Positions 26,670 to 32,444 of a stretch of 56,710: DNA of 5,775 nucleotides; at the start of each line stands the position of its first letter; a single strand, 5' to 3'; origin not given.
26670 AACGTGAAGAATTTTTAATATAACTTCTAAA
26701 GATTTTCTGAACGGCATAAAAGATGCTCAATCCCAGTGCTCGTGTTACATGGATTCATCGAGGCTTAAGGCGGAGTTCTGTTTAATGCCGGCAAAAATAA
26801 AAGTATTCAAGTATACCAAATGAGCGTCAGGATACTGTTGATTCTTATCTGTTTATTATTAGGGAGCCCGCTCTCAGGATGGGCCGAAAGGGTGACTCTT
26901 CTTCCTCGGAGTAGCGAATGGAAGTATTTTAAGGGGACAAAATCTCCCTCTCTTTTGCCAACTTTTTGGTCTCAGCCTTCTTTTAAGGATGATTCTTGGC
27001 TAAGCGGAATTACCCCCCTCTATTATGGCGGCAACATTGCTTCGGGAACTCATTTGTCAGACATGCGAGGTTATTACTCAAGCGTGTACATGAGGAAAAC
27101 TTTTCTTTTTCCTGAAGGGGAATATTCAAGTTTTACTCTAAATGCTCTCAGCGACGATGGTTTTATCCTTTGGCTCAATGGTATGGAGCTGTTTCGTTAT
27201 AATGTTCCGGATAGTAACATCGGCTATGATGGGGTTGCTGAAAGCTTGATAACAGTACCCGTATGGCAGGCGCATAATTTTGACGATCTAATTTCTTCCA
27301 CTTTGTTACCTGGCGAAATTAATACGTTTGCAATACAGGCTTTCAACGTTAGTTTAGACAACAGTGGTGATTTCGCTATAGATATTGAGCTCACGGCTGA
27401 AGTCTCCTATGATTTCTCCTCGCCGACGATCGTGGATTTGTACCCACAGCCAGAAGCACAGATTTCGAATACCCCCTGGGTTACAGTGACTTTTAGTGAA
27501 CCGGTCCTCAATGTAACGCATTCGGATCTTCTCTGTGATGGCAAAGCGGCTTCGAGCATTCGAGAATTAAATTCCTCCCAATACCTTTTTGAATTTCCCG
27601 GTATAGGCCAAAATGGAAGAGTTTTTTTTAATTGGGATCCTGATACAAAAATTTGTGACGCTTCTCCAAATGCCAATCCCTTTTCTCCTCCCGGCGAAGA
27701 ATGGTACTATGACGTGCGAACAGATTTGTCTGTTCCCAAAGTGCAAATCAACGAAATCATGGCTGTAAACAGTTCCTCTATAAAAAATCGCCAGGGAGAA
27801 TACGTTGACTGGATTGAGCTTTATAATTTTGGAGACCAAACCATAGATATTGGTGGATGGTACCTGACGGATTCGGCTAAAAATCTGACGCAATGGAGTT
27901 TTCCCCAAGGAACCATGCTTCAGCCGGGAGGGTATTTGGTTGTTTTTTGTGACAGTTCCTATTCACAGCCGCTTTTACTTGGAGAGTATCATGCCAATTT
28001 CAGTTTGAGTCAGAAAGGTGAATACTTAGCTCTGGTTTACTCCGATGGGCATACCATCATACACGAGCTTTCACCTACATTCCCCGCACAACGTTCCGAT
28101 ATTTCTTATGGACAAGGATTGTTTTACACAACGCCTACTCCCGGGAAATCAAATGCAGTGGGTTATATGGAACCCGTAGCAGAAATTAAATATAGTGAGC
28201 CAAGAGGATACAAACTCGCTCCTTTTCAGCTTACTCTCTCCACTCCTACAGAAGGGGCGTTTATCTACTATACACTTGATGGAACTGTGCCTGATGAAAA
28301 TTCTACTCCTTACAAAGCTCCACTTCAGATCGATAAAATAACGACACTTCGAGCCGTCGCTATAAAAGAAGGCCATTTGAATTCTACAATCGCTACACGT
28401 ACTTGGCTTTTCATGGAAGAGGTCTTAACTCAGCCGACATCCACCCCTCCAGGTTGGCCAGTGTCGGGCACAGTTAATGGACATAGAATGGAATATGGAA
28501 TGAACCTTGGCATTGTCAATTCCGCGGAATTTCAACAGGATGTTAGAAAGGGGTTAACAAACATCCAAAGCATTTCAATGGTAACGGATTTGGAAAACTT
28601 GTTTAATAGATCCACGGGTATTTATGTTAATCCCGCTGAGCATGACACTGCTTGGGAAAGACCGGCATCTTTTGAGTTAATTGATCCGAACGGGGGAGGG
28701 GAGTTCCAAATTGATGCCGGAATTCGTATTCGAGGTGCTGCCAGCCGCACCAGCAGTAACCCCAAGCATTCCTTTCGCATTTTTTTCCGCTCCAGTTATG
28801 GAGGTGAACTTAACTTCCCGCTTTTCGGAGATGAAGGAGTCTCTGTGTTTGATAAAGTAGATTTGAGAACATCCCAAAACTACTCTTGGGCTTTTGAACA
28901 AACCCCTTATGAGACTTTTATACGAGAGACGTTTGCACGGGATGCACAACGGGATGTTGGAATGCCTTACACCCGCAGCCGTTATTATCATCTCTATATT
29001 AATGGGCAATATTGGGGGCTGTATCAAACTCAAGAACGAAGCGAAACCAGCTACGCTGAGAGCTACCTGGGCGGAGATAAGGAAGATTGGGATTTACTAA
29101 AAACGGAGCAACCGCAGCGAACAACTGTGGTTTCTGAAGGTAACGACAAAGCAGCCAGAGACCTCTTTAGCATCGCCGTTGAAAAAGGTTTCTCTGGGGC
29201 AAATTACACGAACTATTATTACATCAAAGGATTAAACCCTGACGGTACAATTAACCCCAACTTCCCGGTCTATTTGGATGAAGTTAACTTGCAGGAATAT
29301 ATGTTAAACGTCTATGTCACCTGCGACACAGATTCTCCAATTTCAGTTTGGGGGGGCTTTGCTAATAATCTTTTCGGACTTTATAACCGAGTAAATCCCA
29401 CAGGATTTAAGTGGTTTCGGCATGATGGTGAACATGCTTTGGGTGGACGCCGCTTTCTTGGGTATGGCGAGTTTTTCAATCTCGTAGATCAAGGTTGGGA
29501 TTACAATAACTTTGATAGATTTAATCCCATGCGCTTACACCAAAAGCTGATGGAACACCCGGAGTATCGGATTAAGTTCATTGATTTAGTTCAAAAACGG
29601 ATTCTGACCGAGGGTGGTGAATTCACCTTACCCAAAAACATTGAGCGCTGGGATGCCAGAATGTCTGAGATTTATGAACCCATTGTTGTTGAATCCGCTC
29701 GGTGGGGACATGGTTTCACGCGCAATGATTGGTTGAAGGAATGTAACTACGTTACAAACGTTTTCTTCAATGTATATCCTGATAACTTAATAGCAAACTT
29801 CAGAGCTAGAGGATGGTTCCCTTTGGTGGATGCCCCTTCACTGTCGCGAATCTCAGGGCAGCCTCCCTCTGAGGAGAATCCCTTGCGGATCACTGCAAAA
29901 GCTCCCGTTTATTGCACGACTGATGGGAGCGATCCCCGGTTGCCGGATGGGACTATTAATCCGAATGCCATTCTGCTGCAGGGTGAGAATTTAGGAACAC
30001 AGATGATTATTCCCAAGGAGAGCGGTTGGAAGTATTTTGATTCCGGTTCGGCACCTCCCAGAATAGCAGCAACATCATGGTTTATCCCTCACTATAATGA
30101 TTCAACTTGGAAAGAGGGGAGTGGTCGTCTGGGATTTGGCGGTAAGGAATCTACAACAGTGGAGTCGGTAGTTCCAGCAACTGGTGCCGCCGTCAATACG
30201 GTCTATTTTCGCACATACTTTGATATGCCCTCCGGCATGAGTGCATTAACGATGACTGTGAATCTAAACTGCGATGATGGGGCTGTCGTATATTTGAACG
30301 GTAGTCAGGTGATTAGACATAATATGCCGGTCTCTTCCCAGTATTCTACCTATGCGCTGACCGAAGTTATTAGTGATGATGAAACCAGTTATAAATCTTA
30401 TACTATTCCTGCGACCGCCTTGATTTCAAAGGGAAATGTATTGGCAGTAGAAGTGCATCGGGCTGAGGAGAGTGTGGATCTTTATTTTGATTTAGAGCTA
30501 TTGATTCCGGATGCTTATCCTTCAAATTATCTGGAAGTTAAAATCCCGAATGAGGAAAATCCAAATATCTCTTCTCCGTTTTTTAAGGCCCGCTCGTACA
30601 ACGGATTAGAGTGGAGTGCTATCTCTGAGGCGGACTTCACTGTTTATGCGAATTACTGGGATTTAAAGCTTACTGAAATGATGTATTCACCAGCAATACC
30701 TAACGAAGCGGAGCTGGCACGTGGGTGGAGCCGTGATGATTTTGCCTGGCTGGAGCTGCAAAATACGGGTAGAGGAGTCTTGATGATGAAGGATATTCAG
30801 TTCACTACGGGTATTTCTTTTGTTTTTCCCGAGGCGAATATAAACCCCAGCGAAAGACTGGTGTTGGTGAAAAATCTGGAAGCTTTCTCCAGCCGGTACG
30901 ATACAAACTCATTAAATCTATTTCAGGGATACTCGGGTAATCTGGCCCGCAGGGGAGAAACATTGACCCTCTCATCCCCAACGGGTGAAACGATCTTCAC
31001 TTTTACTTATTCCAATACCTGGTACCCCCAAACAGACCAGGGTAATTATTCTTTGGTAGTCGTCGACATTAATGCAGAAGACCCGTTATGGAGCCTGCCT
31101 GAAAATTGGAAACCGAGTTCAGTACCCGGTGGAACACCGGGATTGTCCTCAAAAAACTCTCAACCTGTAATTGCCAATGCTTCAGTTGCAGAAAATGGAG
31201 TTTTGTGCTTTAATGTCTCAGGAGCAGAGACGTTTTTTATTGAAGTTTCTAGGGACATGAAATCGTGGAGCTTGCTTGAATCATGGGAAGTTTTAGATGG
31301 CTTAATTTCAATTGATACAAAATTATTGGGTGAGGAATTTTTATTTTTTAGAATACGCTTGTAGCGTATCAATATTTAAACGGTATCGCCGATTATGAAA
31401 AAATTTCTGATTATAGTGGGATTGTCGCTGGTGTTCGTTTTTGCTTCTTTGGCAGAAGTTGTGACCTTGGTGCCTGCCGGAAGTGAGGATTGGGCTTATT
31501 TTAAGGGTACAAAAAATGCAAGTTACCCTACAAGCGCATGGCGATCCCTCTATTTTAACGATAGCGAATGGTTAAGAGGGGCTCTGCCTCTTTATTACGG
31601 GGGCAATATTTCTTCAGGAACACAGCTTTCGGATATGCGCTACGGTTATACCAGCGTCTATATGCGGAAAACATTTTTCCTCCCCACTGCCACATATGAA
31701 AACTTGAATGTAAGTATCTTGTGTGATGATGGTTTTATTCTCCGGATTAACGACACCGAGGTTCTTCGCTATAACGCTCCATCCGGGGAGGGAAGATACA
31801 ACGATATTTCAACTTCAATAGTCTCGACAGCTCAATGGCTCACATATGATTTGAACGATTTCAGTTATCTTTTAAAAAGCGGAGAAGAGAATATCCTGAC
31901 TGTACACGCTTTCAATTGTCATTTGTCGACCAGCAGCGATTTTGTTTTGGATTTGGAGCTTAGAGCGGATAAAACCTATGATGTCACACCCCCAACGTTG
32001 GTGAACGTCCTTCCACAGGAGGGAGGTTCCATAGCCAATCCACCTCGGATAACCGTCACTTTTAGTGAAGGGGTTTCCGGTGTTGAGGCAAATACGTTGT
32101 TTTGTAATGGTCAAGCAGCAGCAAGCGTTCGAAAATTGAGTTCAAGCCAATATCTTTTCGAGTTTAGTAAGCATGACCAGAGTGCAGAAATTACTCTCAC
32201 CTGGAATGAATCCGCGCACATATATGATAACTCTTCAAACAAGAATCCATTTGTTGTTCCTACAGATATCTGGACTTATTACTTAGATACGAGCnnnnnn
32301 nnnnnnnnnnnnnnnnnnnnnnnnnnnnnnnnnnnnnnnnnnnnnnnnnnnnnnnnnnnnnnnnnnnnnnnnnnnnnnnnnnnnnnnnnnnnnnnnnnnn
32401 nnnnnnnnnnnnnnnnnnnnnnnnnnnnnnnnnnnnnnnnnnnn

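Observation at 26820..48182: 21-kb tandem array of four secreted, catalytically intact CotH-type kinases in an apparent non-spore-former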

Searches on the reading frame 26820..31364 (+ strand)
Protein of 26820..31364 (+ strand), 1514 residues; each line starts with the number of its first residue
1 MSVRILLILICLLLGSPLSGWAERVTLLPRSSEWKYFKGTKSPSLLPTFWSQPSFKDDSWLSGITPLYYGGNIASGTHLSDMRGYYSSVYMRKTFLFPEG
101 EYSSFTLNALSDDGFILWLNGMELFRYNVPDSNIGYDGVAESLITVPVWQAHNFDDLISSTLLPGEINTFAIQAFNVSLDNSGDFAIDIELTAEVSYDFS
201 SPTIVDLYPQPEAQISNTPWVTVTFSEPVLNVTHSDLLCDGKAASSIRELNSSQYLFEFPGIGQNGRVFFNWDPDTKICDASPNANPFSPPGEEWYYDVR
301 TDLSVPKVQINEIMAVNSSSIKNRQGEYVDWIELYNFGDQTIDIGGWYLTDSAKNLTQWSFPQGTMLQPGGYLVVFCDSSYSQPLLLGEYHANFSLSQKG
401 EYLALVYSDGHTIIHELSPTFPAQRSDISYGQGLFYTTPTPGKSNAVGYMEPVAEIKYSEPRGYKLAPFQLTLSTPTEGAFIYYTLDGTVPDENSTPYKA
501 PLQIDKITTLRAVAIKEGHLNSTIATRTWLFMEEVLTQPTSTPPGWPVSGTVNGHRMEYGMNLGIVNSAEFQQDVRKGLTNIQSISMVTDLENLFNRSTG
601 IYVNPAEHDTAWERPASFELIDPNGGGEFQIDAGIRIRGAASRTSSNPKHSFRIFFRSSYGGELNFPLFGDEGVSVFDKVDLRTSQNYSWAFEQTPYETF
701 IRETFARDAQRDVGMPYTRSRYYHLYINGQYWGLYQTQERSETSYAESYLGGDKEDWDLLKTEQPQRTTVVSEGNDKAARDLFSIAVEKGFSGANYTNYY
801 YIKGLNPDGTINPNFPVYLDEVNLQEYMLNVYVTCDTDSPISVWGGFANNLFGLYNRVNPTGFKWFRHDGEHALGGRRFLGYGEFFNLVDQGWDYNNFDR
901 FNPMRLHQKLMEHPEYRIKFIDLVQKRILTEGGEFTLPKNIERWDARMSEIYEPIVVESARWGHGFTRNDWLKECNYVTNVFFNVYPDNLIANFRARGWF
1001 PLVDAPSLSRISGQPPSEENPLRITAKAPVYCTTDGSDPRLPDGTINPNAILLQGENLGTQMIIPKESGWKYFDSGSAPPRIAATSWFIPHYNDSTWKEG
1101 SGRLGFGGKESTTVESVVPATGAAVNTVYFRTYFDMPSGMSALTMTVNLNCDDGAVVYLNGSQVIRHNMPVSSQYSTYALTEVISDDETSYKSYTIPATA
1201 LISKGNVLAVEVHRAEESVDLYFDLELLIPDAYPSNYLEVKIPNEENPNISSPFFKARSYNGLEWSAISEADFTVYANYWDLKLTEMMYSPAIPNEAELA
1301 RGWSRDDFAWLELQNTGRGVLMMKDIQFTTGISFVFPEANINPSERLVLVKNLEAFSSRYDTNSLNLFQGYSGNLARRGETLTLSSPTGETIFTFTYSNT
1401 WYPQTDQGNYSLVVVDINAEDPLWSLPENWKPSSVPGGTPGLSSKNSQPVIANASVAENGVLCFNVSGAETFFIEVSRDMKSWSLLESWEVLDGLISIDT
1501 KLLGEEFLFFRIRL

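Call 3: search_protein_families(library=pfam, proteins=[window:26820-31364:+], max_evalue=0.01)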
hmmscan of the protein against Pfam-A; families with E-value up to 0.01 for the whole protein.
window:26820-31364:+ (1514 aa): 5 families
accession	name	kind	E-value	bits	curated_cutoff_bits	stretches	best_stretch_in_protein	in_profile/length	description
PF00932.25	LTD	-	4.9e-23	82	34.3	2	306-413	6-102/109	Lamin Tail Domain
PF13290.12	CHB_HEX_C_1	-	2e-19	69.7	22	1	465-525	6-66/67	Chitobiase/beta-hexosaminidase C-terminal domain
PF13287.12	Fn3_assoc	-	4.9e-18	65.4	23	1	471-528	1-58/59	Fn3 associated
PF08757.17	CotH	-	6.4e-17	62.5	23.8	1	635-980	1-313/322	CotH kinase protein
PF13364.12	BetaGal_ABD2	-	0.0006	21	23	0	1116-1188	25-97/112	Beta-galactosidase second all-beta domain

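Call 43: search_protein_families(library=ncbifam, proteins=[window:26820-31364:+], max_evalue=0.01)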
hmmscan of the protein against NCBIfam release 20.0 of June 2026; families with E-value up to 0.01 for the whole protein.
window:26820-31364:+ (1514 aa): 1 family
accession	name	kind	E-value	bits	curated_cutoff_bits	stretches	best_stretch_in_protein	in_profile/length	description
NF041573.1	rhamnosid_Stmyc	equivalog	0.0056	14.5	1720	1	1119-1199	147-226/1028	alpha-L-rhamnosidase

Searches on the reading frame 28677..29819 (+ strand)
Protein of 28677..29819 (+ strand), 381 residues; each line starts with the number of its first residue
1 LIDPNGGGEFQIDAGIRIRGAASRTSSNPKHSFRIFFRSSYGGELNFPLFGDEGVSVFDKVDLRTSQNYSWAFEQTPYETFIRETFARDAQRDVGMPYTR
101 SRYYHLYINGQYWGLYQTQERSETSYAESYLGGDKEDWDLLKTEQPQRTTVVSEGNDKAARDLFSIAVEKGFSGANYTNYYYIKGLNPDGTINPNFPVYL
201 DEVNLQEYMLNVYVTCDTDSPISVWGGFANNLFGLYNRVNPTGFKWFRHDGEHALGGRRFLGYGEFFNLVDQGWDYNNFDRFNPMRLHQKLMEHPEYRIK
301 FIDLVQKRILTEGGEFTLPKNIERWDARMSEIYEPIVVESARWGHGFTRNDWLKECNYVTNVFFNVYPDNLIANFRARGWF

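Call 8: search_solved_structures(query=window:28677-29819:+, max_evalue=1, show_alignments=2)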
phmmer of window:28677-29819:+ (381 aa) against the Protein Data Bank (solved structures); distinct sequences matched with E-value up to 1: 1.
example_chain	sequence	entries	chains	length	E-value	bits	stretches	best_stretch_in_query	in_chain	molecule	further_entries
1t5j_A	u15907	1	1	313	0.42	12.9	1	160-237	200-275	Hypothetical protein MJ1187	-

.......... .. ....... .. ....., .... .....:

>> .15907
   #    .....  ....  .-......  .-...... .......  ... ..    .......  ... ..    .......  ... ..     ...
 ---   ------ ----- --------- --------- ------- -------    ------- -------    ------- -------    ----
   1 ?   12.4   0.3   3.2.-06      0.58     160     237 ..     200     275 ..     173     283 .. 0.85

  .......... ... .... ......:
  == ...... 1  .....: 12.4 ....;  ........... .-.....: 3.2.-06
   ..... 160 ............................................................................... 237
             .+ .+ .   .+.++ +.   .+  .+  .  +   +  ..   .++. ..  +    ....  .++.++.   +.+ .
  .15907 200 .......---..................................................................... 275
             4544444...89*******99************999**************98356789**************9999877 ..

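Call 24: search_solved_structures(query=A2, max_evalue=10, show_alignments=3)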
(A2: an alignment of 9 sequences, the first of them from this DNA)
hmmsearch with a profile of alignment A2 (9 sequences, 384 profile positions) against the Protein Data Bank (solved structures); distinct sequences matched with E-value up to 10: 4.
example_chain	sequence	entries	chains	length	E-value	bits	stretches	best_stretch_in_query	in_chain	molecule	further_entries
5hr5_A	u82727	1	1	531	0.53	12.8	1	235-304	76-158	6-phosphofructo-2-kinase/fructose-2,6-bisphosphatase 2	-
5htk_A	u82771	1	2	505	0.71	12.4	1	235-304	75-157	6-phosphofructo-2-kinase/fructose-2,6-bisphosphatase 2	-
9fhl_D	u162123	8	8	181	1.7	11.1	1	162-217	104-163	Small ribosomal subunit protein uS4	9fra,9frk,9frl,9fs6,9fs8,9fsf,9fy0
1y1l_A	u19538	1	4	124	1.9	11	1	152-223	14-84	arsenate reductase (arsC)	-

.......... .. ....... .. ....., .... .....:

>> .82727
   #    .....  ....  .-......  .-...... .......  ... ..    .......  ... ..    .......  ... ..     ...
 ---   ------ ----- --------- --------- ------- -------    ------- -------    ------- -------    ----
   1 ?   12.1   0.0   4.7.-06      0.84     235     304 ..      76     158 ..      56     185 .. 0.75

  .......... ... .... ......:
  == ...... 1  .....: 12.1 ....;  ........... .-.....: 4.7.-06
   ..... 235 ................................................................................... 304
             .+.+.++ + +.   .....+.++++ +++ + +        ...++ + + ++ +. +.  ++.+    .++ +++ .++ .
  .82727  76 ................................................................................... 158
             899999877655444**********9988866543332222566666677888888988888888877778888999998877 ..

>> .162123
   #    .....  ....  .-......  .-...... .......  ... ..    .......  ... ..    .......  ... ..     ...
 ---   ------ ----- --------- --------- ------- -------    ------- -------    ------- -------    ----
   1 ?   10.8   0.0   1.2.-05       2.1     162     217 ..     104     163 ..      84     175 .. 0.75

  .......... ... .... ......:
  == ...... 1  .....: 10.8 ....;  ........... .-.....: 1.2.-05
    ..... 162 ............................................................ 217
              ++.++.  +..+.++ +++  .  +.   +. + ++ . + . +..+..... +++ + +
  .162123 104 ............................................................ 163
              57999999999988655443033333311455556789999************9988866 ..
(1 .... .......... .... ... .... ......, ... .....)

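Call 30: predict_structure(alignment_id=A2)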
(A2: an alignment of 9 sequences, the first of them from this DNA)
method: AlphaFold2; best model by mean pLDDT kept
length: 381 residues; sequences in the alignment: 9
mean_pLDDT: 70.9   pTM: 0.76
mean pLDDT of the five models: 70.9, 67.6, 65.2, 62.8, 61.9
residues with pLDDT >= 90: 110; 70-90: 114; 50-70: 66; < 50: 91
segments of 3 or more residues with pLDDT < 50: 1-62, 65-81, 260-264, 342-344
pLDDT, mean of each block of 10 residues (from residue 1): 35 34 33 34 34 40 46 43 67 75 58 55 68 85 83 90 95 92 94 95 93 76 65 88 83 51 63 88 92 95 95 91 82 65 57 77 85 91 87
secondary structure, 60 per line:
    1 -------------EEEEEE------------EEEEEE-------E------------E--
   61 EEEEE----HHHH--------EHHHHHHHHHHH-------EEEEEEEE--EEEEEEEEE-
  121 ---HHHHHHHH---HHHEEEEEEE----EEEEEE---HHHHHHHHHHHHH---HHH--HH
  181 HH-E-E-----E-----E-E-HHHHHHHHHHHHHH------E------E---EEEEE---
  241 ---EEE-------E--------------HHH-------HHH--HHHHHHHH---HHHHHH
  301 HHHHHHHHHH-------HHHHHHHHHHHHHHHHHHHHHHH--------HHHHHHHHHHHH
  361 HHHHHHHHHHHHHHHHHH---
elements in order: E14-19 E32-37 E61-65 H70-73 H83-93 E101-108 E111-119 H124-131 E138-144 E149-154 H158-170 H179-182 H202-215 E233-237 E244-246 H284-291 H295-310 H318-340 H349-378

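Call 36: fold_search(model_id=the predicted structure, library=pdb)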
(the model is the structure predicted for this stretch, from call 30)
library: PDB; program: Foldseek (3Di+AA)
matches with E <= 10: 68; with E <= 0.001: 0
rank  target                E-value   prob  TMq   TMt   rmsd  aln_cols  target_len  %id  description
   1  2r7k                  7.3e-02  0.06  0.12  0.12  17.6       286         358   13  Crystal structure of FAICAR synthetase (PurP) from M. jannaschii complexed with AMPPCP and AICAR (released 2007-12-04)
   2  2r7m                  1.0e-01  0.06  0.12  0.13  19.4       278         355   13  Crystal structure of FAICAR synthetase (PurP) from M. jannaschii complexed with AMP (released 2007-12-04)
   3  2r7l                  2.1e-01  0.05  0.10  0.10  18.6       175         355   14  Crystal structure of FAICAR synthetase (PurP) from M. jannaschii complexed with ATP and AICAR (released 2007-12-04)
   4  6cn7_H                9.7e-01  0.03  0.10  0.08  13.8       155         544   14  The structure of aerobactin synthetase IucC from a hypervirulent pathotype of Klebsiella pneumoniae (released 2018-04-11)
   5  6cn7_A                9.7e-01  0.03  0.10  0.08  13.1       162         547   13  The structure of aerobactin synthetase IucC from a hypervirulent pathotype of Klebsiella pneumoniae (released 2018-04-11)
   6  6cn7_E                1.1e+00  0.01  0.11  0.09  25.1       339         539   12  The structure of aerobactin synthetase IucC from a hypervirulent pathotype of Klebsiella pneumoniae (released 2018-04-11)
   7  5ggl_B                1.2e+00  0.01  0.07  0.12  17.4       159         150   11  Crystal structure of N-terminal domain of human protein O-mannose beta-1,2-N-acetylglucosaminyltransferase in complex  (released 2016-08-10)
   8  3to3_A                1.6e+00  0.02  0.11  0.09  13.6       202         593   12  Crystal Structure of Petrobactin Biosynthesis Protein AsbB from Bacillus anthracis str. Sterne (released 2011-10-05)
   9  6cn7_G                1.8e+00  0.02  0.11  0.08  12.8       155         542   12  The structure of aerobactin synthetase IucC from a hypervirulent pathotype of Klebsiella pneumoniae (released 2018-04-11)
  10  5ggn_B                2.1e+00  0.01  0.07  0.12  17.4       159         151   11  Crystal structure of N-terminal domain of human protein O-mannose beta-1,2-N-acetylglucosaminyltransferase in complex  (released 2016-08-10)
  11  6cn7_C                2.3e+00  0.01  0.12  0.10  24.6       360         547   11  The structure of aerobactin synthetase IucC from a hypervirulent pathotype of Klebsiella pneumoniae (released 2018-04-11)
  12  3to3_B                2.4e+00  0.02  0.12  0.09  13.9       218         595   14  Crystal Structure of Petrobactin Biosynthesis Protein AsbB from Bacillus anthracis str. Sterne (released 2011-10-05)
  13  8zak_A                2.4e+00  0.01  0.09  0.12  19.7       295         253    8  Crystal structure of the channel protein CorA from Campylobacter jejuni in complex with Ni2+ (released 2024-06-19)
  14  4p37_A                2.4e+00  0.01  0.09  0.08  20.8       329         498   10  Crystal structure of the Megavirus polyadenylate synthase (released 2015-04-01)
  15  6cn7_B                2.8e+00  0.02  0.10  0.08  13.6       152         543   14  The structure of aerobactin synthetase IucC from a hypervirulent pathotype of Klebsiella pneumoniae (released 2018-04-11)
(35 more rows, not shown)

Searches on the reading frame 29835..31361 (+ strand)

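Call 70: search_protein_families(library=pfam, proteins=[window:29835-31361:+], max_evalue=0.1)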
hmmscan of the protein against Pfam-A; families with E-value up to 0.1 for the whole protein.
window:29835-31361:+ (509 aa): 2 families
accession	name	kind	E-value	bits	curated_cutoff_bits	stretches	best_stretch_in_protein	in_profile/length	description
PF13364.12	BetaGal_ABD2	-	0.0032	18.6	23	1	110-184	24-98/112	Beta-galactosidase second all-beta domain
PF13290.12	CHB_HEX_C_1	-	0.041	14.3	22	0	20-35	18-33/67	Chitobiase/beta-hexosaminidase C-terminal domain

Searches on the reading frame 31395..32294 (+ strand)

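Call 70: search_protein_families(library=pfam, proteins=[window:31395-32294:+], max_evalue=0.1)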
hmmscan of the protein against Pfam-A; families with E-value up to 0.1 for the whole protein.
window:31395-32294:+ (300 aa): 1 family
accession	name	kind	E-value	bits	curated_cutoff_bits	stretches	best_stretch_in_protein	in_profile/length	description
PF13205.12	Big_5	-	0.0012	19.9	23.6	1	196-282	1-93/105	Bacterial Ig-like domain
